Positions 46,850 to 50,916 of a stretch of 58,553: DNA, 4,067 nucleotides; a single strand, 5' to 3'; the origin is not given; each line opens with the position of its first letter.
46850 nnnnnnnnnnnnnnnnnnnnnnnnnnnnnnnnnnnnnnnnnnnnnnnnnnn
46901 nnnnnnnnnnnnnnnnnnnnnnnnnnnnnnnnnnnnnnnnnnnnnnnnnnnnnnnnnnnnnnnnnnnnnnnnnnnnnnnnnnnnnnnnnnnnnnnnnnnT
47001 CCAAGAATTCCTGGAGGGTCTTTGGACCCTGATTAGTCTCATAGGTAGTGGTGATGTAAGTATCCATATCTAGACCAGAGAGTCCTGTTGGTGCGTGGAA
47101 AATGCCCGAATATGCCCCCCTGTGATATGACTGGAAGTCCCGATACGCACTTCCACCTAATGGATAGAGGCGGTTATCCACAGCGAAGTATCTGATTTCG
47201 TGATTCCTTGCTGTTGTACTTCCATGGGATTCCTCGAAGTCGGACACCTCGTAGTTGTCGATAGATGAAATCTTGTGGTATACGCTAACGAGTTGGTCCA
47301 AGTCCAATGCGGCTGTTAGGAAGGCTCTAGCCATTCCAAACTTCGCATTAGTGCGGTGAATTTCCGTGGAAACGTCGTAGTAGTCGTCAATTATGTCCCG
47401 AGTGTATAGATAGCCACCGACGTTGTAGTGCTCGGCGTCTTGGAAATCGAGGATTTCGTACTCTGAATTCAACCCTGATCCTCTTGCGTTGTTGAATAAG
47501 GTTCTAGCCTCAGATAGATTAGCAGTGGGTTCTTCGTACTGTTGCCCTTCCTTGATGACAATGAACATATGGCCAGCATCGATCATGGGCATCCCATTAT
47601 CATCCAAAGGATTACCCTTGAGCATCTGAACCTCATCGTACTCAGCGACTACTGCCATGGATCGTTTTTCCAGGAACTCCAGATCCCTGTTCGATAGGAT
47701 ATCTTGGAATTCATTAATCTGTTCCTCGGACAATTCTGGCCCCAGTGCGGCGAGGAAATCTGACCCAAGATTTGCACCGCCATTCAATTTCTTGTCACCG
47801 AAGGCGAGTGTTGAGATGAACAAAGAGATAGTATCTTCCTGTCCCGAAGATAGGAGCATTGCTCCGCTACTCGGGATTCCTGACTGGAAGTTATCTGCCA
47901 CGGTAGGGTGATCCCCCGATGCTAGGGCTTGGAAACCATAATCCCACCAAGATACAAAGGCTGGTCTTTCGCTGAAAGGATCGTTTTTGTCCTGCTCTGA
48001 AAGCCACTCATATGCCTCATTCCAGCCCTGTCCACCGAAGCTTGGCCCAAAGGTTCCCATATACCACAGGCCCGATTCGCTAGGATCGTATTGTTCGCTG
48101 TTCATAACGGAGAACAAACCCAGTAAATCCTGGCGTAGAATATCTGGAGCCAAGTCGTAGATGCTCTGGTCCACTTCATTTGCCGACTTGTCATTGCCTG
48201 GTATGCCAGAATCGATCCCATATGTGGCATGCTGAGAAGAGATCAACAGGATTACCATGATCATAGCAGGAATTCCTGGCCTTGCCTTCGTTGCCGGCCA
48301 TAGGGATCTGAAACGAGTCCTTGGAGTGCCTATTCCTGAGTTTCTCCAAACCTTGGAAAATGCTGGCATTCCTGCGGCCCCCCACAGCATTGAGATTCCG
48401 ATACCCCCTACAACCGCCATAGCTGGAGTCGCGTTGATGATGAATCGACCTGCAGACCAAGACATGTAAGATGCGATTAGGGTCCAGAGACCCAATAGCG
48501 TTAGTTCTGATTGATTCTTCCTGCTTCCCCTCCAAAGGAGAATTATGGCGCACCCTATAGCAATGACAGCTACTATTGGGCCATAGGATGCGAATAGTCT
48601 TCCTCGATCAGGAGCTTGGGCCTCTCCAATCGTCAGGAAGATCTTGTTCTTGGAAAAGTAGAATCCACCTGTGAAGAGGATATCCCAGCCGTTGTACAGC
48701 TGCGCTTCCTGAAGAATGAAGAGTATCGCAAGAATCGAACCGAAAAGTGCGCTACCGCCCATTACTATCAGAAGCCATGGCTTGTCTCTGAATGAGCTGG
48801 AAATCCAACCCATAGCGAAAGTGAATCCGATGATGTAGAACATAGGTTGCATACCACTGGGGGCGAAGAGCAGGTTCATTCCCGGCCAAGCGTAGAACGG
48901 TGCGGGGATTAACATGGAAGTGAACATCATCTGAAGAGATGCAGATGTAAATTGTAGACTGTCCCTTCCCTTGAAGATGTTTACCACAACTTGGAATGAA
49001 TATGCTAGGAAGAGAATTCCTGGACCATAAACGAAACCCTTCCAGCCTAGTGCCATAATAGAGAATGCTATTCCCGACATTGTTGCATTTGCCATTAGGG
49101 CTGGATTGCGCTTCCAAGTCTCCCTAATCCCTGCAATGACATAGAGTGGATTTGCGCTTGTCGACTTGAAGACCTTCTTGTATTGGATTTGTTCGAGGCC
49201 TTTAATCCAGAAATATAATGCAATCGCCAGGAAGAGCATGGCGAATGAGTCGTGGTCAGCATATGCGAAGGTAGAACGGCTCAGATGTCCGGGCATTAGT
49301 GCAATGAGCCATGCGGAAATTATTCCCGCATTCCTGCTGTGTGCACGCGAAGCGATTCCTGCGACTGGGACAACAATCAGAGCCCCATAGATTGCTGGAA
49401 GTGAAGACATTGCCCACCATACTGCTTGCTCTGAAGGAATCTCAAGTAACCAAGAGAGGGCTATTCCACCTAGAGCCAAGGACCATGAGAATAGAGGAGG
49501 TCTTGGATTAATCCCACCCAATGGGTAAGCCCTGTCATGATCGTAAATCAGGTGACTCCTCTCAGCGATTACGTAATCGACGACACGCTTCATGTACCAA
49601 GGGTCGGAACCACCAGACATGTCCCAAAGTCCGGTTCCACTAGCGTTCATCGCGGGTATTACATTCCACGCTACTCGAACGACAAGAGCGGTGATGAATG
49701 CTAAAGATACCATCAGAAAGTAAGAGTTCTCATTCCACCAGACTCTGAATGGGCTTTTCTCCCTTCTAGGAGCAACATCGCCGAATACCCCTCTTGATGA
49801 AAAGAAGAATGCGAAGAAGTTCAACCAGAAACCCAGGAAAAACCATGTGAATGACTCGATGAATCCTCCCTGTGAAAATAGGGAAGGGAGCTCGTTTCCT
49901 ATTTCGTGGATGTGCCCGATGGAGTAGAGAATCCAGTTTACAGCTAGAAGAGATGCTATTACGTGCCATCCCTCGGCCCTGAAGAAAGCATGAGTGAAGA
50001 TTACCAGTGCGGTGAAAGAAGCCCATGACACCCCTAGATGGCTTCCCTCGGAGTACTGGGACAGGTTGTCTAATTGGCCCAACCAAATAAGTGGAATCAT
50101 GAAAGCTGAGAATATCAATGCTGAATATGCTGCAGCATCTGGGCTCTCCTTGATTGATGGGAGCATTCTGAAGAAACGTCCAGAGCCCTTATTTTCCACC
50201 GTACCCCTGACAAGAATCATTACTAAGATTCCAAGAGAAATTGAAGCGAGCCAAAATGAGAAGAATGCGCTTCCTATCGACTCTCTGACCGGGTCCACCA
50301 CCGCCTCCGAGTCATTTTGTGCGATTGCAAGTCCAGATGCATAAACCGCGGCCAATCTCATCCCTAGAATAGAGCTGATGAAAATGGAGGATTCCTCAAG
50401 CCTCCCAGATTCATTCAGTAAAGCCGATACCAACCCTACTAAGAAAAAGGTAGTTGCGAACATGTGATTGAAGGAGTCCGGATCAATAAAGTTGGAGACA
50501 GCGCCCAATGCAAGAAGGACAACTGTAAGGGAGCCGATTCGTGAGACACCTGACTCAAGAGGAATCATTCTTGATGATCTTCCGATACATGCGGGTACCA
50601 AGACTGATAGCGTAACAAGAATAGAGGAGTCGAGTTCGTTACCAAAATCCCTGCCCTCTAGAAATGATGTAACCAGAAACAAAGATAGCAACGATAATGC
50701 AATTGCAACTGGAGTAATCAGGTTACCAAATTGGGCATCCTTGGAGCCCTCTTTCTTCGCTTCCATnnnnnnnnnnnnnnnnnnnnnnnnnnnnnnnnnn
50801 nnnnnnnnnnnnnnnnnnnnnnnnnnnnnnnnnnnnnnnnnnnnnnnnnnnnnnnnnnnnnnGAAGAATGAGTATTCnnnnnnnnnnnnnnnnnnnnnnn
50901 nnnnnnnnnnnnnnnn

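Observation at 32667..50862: Co-directional module: giant AglB, membrane S8 protease, beta-helix surface giant and wHTH-NTPase-TPR regulator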

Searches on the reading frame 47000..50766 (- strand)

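Call 102: search_protein_families(library=ncbifam, proteins=[window:47000-50766:-], max_evalue=0.001)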
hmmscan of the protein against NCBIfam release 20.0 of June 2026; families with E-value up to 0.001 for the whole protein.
window:47000-50766:- (1255 aa): 1 family
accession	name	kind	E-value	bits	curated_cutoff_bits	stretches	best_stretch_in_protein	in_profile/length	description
TIGR04154.1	archaeo_STT3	subfamily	1.6e-47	162.4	450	1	351-974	2-571/831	oligosaccharyl transferase, archaeosortase A system-associated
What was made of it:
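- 40882..50766 (-): aglB, a 3,294-aa STT3-type oligosaccharyltransferase. NCBIfam archaeal STT3, E = 1.6e-47, below cutoff (call 102).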
